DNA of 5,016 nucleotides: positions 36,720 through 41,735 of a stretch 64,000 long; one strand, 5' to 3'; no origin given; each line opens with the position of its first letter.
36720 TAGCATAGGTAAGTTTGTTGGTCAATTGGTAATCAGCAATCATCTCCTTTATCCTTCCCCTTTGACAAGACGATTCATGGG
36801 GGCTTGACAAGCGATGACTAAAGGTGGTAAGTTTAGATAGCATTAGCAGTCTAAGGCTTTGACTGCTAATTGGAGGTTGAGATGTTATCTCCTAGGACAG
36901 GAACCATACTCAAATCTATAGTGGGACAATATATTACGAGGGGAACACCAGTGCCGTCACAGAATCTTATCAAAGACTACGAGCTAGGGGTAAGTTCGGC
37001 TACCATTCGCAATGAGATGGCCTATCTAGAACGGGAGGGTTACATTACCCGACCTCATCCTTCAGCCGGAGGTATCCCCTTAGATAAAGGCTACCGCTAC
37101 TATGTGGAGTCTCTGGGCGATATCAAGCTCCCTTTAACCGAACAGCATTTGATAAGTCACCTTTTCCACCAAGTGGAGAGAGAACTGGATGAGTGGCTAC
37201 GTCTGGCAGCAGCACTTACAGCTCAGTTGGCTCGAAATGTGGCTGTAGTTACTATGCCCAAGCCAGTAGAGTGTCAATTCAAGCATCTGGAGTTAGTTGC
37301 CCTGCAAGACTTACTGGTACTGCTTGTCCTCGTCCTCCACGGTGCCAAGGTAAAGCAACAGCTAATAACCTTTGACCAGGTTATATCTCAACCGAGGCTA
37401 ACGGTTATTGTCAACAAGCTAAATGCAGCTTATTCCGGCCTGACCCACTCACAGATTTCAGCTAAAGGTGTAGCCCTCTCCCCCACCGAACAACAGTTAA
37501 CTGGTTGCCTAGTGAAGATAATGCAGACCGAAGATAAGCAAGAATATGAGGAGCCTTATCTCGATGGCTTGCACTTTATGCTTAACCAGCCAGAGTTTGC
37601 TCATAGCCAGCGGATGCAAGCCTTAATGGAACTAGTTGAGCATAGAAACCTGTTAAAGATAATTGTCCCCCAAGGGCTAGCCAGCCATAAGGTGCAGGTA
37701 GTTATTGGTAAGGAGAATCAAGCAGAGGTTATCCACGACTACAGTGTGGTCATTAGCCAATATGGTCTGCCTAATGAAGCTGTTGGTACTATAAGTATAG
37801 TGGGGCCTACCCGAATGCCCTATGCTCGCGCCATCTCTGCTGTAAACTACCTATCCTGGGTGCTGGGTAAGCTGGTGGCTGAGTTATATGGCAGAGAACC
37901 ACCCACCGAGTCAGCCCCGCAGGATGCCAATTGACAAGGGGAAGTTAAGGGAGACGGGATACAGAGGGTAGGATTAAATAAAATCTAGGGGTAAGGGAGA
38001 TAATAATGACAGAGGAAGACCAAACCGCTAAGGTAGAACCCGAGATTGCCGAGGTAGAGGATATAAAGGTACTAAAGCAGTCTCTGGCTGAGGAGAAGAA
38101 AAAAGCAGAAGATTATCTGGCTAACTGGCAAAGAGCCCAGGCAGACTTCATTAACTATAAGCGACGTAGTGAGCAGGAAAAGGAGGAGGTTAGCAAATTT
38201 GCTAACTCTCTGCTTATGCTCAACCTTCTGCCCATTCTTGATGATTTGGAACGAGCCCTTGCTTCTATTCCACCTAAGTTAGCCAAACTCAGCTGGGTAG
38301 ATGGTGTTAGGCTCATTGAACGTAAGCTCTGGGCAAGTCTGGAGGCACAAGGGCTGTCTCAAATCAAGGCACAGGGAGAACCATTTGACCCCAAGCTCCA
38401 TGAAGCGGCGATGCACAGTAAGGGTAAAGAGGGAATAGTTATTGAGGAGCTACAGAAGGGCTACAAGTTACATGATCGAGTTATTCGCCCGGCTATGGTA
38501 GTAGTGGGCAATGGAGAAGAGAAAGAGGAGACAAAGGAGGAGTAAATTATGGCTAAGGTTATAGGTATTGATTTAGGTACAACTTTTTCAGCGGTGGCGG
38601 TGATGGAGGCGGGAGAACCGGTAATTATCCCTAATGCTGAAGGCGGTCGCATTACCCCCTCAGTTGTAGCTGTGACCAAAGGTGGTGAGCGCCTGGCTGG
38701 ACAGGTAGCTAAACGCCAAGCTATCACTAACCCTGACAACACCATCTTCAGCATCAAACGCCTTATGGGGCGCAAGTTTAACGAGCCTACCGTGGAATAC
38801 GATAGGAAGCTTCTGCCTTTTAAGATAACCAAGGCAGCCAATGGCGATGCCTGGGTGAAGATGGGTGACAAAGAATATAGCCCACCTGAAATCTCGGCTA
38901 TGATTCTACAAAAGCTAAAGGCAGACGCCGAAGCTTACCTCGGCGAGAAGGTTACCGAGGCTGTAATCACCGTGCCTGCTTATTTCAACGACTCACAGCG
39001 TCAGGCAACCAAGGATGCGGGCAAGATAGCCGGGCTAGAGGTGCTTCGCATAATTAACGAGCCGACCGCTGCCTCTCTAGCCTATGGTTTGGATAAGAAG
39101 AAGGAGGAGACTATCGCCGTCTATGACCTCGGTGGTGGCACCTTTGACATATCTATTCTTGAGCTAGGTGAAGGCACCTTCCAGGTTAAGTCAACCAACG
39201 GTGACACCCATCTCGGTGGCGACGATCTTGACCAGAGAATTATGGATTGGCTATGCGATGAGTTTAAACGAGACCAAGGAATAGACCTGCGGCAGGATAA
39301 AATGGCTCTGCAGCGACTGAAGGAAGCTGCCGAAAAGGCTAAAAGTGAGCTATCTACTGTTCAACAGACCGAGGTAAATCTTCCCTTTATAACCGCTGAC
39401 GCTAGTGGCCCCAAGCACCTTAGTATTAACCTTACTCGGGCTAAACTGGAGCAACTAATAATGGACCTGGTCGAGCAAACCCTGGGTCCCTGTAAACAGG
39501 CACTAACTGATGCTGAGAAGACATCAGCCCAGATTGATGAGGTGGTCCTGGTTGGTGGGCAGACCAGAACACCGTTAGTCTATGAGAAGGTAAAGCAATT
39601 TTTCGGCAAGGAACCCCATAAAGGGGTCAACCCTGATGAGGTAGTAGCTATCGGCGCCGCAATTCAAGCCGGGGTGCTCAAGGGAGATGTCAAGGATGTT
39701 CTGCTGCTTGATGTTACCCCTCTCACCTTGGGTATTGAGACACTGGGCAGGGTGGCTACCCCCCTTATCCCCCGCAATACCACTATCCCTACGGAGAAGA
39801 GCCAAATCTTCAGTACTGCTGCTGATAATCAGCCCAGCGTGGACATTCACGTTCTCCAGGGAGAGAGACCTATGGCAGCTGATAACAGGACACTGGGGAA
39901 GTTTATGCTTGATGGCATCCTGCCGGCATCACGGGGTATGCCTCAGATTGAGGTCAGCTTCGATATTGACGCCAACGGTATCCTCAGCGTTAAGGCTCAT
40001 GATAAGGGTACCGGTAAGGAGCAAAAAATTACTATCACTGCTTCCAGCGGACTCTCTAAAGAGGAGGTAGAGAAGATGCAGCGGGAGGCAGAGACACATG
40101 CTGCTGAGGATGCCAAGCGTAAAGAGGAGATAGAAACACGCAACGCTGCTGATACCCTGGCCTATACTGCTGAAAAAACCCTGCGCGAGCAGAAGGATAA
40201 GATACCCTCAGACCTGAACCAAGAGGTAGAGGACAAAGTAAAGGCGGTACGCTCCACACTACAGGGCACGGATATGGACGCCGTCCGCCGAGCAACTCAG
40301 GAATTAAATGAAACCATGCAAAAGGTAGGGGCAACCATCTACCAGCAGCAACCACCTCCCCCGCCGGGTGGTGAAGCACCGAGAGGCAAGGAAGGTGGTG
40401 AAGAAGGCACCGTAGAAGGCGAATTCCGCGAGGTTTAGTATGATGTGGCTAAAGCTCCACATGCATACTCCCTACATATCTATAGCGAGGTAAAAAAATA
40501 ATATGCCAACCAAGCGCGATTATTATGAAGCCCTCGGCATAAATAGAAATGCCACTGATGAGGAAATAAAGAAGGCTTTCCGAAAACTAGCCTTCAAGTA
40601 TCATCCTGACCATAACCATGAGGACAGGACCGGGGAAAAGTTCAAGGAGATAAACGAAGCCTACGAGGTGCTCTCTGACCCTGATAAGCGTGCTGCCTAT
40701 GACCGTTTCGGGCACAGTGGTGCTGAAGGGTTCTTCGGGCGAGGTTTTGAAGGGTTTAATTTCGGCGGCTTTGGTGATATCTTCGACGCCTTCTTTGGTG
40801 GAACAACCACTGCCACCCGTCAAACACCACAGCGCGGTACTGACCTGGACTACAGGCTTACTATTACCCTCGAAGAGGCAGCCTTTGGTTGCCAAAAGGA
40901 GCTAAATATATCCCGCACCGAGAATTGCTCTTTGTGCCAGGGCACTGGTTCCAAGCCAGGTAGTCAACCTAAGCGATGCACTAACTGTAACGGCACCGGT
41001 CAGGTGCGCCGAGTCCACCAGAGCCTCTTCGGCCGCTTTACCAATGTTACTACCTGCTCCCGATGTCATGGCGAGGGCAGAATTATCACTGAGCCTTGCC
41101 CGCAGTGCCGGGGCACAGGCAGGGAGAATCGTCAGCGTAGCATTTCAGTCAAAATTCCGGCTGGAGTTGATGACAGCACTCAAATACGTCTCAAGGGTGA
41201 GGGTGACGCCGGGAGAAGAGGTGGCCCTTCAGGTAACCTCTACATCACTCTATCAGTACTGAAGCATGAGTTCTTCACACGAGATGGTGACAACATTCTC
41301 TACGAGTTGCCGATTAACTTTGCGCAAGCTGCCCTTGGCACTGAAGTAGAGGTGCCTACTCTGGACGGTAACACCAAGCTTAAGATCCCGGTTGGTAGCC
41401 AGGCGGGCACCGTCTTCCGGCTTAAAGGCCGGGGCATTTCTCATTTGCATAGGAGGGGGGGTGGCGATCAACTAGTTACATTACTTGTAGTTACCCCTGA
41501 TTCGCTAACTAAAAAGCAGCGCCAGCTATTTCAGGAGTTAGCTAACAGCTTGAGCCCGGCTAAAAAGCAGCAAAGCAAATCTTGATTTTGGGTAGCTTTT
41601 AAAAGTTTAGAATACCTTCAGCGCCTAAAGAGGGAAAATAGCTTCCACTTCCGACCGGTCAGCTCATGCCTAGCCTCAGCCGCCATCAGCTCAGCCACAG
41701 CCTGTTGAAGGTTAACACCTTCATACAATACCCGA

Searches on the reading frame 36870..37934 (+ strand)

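Call 57: search_protein_families(library=pfam, proteins=[window:36870-37934:+], max_evalue=0.001)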
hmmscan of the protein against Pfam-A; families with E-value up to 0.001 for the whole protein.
window:36870-37934:+ (354 aa): 1 family
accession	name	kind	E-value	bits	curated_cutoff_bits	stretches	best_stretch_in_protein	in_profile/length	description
PF01628.27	HrcA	-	1.2e-45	156.6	22.2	1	107-322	1-215/215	HrcA protein C terminal domain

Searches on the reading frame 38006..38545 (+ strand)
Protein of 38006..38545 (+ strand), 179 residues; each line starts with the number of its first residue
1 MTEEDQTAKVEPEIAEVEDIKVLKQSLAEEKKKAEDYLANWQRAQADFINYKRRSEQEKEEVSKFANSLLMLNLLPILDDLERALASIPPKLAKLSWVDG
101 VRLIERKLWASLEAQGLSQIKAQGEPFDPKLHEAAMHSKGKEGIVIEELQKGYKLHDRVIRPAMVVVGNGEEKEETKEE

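Call 57: search_protein_families(library=pfam, proteins=[window:38006-38545:+], max_evalue=0.001)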
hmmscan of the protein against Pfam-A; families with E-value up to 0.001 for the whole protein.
window:38006-38545:+ (179 aa): 1 family
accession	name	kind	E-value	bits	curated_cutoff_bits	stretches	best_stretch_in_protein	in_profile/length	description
PF01025.24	GrpE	-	8.5e-46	156.1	25.8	1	14-168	7-164/165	GrpE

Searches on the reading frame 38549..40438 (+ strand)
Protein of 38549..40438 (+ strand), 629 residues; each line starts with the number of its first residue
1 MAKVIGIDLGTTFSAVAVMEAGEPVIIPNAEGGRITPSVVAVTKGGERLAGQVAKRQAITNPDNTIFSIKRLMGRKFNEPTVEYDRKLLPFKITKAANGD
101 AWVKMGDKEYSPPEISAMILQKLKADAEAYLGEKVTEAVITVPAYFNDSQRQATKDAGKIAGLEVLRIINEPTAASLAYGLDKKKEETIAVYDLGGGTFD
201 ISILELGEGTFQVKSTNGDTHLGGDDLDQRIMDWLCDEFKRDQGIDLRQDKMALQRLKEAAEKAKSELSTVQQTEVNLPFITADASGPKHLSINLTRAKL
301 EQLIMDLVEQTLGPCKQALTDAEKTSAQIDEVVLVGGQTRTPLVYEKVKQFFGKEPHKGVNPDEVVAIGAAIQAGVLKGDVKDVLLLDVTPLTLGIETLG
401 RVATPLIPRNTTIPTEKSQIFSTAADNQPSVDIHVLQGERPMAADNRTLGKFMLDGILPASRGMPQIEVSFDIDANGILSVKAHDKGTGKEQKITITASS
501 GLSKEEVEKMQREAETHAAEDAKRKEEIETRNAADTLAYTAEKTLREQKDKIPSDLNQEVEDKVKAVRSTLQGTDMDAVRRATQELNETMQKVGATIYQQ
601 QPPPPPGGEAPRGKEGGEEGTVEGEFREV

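Call 57: search_protein_families(library=pfam, proteins=[window:38549-40438:+], max_evalue=0.001)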
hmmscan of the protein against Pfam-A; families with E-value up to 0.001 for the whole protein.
window:38549-40438:+ (629 aa): 4 families
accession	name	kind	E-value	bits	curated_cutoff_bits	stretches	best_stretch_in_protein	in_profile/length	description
PF00012.26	HSP70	-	1.1e-265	882.9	20.6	1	4-599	1-599/599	Hsp70 protein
PF06723.19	MreB_Mbl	-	1.4e-13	50.9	27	1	132-372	90-317/327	MreB/Mbl protein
PF02782.22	FGGY_C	-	0.00021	21.5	27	1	230-376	49-196/198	FGGY family of carbohydrate kinases, C-terminal domain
PF21523.3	ParM_N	-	0.00081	19.9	27.4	0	186-275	4-97/159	Plasmid segregation protein ParM, C-terminal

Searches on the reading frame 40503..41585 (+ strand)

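Call 57: search_protein_families(library=pfam, proteins=[window:40503-41585:+], max_evalue=0.001)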
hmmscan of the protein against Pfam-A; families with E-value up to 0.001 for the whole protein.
window:40503-41585:+ (360 aa): 4 families
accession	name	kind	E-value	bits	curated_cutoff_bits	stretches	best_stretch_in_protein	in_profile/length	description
PF01556.23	DnaJ_C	-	1.7e-50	171.4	26.6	1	116-332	2-152/152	DnaJ C terminal domain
PF00226.36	DnaJ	-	4.5e-27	94.4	27.8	1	6-67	1-63/63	DnaJ domain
PF00684.25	DnaJ_CXXCXGXG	-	4.2e-18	65.8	32.7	1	142-206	1-65/65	DnaJ central domain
PF17302.8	DUF5351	-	0.00032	21.3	27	0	196-207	17-28/29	Family of unknown function (DUF5351)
